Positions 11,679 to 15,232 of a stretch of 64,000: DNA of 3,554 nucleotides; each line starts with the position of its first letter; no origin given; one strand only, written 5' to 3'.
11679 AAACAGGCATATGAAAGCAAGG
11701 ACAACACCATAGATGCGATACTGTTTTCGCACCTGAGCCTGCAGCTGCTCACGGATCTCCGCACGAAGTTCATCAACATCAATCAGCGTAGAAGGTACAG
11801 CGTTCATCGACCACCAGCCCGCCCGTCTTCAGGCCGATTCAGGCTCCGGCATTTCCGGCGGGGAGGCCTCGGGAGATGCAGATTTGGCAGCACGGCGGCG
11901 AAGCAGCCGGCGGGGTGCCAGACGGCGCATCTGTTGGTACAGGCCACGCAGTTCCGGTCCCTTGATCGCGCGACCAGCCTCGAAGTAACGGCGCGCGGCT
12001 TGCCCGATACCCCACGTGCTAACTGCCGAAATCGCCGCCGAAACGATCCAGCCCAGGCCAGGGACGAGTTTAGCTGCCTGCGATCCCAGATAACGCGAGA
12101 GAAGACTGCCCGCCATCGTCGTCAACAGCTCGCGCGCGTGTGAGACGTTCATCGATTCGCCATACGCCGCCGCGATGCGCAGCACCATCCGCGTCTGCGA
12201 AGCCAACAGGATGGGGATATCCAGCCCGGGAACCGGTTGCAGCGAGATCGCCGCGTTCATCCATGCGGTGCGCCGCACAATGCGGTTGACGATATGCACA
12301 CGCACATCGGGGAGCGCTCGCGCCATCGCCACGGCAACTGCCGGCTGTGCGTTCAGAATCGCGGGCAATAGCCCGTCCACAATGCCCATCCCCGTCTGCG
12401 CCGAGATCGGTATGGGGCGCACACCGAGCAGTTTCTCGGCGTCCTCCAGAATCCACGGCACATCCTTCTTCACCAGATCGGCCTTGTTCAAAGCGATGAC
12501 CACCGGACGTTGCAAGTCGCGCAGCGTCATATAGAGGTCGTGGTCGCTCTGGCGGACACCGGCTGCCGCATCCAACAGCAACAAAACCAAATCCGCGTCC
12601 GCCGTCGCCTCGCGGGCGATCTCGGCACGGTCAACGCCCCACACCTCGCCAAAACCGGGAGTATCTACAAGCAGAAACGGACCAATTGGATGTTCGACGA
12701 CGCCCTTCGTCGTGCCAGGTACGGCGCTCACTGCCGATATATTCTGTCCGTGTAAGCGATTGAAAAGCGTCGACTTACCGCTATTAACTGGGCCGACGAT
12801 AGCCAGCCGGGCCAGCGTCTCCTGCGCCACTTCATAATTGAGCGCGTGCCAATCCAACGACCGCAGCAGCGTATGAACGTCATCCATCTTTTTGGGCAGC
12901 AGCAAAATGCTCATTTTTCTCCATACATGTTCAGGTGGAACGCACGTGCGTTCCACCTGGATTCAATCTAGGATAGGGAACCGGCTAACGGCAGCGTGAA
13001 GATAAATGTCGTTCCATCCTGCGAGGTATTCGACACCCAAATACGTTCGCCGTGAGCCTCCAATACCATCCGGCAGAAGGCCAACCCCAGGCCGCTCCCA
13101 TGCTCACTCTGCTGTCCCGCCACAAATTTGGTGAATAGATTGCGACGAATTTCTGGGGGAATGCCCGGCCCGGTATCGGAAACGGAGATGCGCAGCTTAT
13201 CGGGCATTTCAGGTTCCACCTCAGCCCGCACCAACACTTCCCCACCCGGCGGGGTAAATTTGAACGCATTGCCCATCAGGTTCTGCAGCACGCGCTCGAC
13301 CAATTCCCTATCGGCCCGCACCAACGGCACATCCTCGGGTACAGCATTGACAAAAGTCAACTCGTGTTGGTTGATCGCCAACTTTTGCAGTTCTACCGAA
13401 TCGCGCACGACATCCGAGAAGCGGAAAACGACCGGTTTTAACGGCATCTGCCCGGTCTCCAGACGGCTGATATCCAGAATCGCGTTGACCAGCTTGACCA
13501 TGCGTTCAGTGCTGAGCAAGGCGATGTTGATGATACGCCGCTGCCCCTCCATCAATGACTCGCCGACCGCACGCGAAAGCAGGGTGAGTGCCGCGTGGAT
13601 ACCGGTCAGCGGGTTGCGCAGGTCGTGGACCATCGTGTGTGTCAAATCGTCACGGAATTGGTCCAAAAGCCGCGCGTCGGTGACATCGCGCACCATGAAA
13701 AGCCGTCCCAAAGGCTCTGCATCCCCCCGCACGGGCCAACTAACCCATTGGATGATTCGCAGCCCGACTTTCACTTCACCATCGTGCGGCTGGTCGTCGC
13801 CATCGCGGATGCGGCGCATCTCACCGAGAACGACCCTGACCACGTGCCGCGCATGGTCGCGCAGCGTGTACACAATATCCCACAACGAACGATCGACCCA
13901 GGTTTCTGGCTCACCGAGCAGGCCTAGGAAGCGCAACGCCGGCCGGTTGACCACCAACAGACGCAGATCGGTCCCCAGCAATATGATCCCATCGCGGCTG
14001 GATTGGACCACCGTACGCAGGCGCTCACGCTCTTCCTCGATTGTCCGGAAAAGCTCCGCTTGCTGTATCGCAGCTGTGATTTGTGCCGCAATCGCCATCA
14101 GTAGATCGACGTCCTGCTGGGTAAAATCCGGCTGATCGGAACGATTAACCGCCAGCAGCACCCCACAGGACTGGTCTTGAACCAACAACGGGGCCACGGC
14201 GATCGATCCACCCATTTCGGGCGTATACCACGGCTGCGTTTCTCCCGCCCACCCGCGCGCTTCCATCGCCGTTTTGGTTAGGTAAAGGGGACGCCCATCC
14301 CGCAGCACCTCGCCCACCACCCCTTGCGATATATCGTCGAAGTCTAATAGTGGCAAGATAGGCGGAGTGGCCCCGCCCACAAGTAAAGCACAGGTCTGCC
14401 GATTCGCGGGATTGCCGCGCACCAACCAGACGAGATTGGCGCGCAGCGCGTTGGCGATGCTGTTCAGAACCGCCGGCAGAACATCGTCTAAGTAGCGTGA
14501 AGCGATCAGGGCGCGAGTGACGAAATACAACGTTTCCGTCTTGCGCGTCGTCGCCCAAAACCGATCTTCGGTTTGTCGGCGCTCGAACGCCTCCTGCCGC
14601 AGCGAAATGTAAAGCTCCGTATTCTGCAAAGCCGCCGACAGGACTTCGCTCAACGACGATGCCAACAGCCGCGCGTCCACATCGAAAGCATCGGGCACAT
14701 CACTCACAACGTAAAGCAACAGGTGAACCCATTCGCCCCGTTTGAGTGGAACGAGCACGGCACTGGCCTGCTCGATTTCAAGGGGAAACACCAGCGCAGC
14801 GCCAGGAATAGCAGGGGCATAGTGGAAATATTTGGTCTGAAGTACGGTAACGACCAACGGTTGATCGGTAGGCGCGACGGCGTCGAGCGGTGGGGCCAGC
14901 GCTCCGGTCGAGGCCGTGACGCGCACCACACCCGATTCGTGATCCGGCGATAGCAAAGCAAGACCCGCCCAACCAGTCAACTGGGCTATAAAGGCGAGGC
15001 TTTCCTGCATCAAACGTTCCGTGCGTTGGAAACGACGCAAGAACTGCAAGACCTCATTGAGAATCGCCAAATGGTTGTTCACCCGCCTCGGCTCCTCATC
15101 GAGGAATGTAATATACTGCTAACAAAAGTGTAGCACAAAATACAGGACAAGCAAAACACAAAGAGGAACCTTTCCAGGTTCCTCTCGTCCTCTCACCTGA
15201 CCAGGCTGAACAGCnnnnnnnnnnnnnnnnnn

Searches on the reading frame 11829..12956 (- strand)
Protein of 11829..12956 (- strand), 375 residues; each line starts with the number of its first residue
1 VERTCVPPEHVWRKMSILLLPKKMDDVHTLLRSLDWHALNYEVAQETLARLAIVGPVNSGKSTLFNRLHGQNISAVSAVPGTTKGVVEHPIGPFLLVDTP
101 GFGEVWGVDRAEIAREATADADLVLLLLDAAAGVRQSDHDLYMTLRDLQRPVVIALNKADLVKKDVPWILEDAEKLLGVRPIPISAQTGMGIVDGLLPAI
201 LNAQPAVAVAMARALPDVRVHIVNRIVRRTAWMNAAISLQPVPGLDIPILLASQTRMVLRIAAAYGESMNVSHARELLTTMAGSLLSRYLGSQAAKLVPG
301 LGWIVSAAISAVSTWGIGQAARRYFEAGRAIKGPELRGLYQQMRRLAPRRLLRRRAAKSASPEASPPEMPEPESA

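Call 10: search_protein_families(library=pfam, proteins=[window:11829-12956:-], max_evalue=0.001)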
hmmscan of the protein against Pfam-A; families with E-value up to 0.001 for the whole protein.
window:11829-12956:- (375 aa): 7 families
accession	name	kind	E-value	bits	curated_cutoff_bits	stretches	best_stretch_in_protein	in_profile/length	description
PF01926.29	MMR_HSR1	-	5.6e-21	75.2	21.9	1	51-158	2-113/113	50S ribosome-binding GTPase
PF02421.24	FeoB_N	-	1.4e-13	51.1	27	1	50-192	2-149/156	Ferrous iron transport protein B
PF00009.33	GTP_EFTU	-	1.8e-12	47.7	26.5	1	94-202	71-184/188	Elongation factor Tu GTP binding domain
PF00350.29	Dynamin_N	-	7.1e-09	36.3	27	1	51-84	1-34/168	Dynamin family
PF05128.17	DUF697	-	1.9e-08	34.6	27.7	1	217-329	16-139/162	Domain of unknown function (DUF697)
PF03193.22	RsgA_GTPase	-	1.8e-06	28.3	30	0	51-104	109-170/174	RsgA GTPase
PF12787.12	EcsC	-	0.00034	20.8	30.4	0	245-274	115-144/240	EcsC protein family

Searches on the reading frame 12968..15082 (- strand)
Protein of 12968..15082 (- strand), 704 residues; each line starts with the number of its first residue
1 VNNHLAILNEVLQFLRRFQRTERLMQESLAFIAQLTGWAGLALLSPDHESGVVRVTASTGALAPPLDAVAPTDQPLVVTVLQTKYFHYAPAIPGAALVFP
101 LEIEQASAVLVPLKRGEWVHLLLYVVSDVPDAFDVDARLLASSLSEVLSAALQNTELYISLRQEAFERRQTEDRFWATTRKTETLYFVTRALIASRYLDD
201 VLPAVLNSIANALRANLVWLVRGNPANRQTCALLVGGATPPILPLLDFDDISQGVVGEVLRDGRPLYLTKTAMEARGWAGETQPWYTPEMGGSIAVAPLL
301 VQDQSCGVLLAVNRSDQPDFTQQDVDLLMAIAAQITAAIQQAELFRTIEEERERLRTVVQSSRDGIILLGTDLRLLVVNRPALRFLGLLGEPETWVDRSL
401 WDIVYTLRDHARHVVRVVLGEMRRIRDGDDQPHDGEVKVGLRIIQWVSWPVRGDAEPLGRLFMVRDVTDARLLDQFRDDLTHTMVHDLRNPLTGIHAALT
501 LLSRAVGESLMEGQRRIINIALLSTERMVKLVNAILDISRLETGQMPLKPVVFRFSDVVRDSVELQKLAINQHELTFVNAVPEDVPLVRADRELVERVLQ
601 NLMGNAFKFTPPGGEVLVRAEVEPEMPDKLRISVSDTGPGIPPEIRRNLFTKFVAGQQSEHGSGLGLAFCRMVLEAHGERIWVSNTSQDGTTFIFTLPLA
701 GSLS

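Call 10: search_protein_families(library=pfam, proteins=[window:12968-15082:-], max_evalue=0.001)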
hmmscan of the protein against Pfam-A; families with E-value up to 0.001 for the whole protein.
window:12968-15082:- (704 aa): 7 families
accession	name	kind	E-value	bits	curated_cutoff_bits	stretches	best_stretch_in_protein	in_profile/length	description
PF02518.31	HATPase_c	-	6e-29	101.2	26.4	1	591-700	2-110/111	Histidine kinase-, DNA gyrase B-, and HSP90-like ATPase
PF13185.12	GAF_2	-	4e-17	63.1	28.6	2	198-340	4-136/136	GAF domain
PF13492.12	GAF_3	-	6.2e-17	62.6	27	2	22-154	3-129/129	GAF domain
PF00512.31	HisKA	-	3.1e-15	56.4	26.9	1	477-544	2-66/66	His Kinase A (phospho-acceptor) domain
PF01590.32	GAF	-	2.6e-10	41.4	22.4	1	198-339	2-133/133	GAF domain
PF13188.13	PAS_8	-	1.4e-05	25.2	21.8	1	353-404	1-54/65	PAS domain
PF08448.16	PAS_4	-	2.9e-05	24.7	23.1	1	360-471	2-109/110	PAS fold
